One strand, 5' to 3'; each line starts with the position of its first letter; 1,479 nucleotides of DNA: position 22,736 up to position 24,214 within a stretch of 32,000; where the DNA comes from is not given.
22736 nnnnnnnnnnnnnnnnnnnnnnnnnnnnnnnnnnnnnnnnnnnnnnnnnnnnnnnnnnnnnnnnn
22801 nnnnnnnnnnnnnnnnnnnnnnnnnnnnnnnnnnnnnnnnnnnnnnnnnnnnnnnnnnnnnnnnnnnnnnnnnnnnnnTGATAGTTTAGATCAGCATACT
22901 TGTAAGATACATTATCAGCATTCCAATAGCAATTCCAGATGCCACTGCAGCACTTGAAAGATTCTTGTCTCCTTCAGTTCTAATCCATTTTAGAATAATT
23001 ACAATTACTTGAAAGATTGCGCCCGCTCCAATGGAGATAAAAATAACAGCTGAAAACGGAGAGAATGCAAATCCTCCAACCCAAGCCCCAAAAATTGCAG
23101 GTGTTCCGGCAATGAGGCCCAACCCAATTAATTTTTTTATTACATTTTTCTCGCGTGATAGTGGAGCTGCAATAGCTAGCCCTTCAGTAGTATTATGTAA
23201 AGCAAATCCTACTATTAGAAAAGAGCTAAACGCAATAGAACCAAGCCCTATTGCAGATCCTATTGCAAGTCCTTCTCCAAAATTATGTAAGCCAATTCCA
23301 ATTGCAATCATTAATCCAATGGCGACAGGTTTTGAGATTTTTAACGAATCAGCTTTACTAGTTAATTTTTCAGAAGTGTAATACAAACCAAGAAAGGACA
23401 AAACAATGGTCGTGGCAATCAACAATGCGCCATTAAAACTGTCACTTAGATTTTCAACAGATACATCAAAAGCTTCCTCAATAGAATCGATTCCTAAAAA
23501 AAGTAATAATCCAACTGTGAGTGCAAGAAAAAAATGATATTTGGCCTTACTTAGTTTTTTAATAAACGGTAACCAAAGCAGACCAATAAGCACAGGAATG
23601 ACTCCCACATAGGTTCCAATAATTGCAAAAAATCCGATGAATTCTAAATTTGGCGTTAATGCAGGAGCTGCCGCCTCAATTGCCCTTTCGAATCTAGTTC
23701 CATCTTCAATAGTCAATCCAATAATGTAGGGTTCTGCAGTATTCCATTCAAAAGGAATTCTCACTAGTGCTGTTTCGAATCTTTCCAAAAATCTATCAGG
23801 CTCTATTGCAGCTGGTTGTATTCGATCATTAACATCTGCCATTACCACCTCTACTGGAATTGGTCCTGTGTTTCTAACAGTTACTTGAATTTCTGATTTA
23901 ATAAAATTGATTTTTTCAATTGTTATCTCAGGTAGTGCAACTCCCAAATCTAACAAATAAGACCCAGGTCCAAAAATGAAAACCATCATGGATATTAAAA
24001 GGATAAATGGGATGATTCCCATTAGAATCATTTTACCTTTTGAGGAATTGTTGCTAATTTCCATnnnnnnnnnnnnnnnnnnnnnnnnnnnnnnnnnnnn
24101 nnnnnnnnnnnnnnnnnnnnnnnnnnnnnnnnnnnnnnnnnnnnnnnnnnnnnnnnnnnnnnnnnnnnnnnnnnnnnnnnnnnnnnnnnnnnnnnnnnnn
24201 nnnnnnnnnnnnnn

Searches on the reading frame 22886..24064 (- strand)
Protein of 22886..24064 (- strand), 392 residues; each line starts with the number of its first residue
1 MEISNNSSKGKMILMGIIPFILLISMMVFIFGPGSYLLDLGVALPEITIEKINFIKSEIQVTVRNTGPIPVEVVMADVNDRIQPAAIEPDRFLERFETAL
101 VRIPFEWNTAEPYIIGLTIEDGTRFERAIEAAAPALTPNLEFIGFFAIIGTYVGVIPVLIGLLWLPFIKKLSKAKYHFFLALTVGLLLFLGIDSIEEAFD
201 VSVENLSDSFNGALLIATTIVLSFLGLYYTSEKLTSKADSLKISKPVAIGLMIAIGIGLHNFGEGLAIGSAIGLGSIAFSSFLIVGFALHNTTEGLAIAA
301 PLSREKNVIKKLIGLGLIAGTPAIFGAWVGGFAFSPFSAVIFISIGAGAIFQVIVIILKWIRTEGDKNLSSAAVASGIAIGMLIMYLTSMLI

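Call 8: search_protein_families(library=pfam, proteins=[window:22886-24064:-])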
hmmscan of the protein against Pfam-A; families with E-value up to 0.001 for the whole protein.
window:22886-24064:- (392 aa): 1 family
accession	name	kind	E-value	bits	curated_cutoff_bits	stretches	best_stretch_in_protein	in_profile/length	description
PF02535.28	Zip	-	2.2e-05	24.3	35.1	1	236-331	164-256/323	ZIP Zinc transporter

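Call 63: search_protein_families(library=ncbifam, proteins=[window:22886-24064:-], max_evalue=0.01)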
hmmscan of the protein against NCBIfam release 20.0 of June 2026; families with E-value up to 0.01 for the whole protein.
window:22886-24064:- (392 aa): 1 family
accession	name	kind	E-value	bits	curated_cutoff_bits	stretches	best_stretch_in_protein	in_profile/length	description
NF003243.0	PRK04201.1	equivalog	2.8e-10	39.9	252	1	224-391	111-264/266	zinc transporter ZupT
